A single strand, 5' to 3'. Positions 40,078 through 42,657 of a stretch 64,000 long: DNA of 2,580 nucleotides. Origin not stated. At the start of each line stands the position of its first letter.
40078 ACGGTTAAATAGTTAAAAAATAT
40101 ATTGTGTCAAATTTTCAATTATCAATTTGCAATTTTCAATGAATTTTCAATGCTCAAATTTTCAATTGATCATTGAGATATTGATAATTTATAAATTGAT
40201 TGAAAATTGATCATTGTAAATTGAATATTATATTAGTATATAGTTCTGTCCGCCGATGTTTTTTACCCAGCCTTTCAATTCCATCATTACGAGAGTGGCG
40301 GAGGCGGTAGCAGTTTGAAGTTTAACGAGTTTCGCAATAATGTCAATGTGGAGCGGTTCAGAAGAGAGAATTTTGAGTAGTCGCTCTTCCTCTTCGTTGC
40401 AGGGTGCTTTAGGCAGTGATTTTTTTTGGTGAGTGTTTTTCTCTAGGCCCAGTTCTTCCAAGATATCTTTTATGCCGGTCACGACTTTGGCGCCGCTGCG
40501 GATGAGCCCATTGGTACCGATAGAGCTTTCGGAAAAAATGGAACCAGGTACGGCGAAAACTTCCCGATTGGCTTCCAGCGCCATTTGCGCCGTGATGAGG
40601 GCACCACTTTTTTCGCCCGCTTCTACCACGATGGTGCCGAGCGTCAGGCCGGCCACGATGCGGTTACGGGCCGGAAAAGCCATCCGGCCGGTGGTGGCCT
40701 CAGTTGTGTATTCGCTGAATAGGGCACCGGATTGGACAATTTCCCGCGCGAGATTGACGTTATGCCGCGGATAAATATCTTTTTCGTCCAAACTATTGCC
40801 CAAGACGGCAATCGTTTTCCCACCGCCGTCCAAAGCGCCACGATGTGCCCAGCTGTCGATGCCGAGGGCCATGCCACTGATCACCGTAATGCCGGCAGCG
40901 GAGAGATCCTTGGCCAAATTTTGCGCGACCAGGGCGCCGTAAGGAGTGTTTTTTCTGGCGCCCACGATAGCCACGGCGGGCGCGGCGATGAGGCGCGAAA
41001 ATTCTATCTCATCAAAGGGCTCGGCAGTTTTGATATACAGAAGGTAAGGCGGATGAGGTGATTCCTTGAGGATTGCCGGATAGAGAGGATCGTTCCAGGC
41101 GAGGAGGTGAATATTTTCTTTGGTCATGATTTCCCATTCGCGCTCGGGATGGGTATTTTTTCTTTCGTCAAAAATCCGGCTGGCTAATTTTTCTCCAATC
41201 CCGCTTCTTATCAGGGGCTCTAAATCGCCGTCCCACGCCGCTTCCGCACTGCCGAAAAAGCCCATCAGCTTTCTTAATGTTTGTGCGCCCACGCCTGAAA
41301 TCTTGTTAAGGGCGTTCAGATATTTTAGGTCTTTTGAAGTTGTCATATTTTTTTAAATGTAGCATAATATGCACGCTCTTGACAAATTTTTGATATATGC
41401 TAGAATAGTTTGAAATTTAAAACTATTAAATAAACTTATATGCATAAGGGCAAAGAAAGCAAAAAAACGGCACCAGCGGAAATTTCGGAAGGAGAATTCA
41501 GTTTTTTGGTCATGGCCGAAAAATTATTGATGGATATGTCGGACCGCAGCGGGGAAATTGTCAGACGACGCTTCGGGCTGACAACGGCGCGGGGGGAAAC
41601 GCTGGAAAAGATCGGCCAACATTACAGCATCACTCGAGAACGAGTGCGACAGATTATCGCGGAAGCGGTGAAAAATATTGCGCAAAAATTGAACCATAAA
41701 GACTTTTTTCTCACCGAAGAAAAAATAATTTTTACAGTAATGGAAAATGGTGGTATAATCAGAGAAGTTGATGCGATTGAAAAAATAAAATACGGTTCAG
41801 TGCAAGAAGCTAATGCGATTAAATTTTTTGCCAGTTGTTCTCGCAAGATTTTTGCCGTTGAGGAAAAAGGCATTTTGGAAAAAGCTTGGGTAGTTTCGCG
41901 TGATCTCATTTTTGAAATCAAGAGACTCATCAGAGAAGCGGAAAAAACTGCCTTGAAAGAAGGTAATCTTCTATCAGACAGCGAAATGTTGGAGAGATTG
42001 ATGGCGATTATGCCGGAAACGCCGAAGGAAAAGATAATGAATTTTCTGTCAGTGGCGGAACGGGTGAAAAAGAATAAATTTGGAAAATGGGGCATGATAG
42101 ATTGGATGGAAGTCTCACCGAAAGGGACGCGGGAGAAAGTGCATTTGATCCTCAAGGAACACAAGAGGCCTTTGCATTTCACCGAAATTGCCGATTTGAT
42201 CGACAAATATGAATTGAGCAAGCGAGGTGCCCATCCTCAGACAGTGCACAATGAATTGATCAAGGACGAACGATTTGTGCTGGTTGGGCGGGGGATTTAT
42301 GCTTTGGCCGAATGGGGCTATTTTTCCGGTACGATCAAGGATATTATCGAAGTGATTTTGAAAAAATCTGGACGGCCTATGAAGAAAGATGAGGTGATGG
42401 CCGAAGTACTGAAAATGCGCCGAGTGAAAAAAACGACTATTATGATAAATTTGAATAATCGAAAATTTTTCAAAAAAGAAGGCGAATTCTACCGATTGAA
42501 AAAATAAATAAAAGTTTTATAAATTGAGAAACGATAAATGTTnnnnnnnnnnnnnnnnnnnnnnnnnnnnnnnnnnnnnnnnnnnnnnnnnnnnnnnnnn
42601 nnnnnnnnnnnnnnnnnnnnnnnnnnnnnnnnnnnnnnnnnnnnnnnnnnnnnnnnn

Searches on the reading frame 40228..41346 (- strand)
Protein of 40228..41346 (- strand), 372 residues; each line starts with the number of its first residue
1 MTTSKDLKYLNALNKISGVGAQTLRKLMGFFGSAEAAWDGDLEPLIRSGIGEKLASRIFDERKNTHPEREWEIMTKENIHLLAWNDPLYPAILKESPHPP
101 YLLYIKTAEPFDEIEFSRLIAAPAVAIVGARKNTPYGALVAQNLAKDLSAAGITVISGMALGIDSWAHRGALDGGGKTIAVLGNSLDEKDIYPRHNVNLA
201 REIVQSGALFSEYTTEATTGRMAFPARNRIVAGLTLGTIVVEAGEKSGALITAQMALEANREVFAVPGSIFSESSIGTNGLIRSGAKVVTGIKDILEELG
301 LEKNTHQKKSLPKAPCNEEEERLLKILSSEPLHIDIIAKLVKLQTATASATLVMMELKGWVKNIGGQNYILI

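Call 70: search_protein_families(library=pfam, proteins=[window:40228-41346:-], max_evalue=0.00001)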
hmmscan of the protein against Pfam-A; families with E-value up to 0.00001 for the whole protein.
window:40228-41346:- (372 aa): 2 families
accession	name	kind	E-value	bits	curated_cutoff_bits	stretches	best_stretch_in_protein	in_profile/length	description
PF02481.21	DNA_processg_A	-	6.4e-68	228.5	29.6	1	74-290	2-211/212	DNA recombination-mediator protein A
PF17782.7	DprA_WH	-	1.6e-10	41.3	22.9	1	310-366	4-60/61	DprA winged helix domain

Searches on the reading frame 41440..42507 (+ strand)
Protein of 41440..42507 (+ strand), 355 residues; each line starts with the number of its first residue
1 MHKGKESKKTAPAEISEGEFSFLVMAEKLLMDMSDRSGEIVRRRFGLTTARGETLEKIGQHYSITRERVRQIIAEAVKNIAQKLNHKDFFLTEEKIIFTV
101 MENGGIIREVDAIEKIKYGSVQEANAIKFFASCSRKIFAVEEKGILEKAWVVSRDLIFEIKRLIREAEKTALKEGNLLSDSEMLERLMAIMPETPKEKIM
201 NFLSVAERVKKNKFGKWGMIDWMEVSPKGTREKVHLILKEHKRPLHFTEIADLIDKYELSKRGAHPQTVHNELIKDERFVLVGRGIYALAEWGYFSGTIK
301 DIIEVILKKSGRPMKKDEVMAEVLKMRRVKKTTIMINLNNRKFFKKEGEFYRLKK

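Call 70: search_protein_families(library=pfam, proteins=[window:41440-42507:+], max_evalue=0.00001)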
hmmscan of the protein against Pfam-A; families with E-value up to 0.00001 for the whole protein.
window:41440-42507:+ (355 aa): 2 families
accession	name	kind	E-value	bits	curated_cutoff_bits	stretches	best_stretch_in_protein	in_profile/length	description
PF05066.19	HARE-HTH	-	8.3e-12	45.8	25.9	1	235-292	8-71/71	HB1, ASXL, restriction endonuclease HTH domain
PF04545.22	Sigma70_r4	-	5.5e-10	39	24.1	1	30-80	2-48/50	Sigma-70, region 4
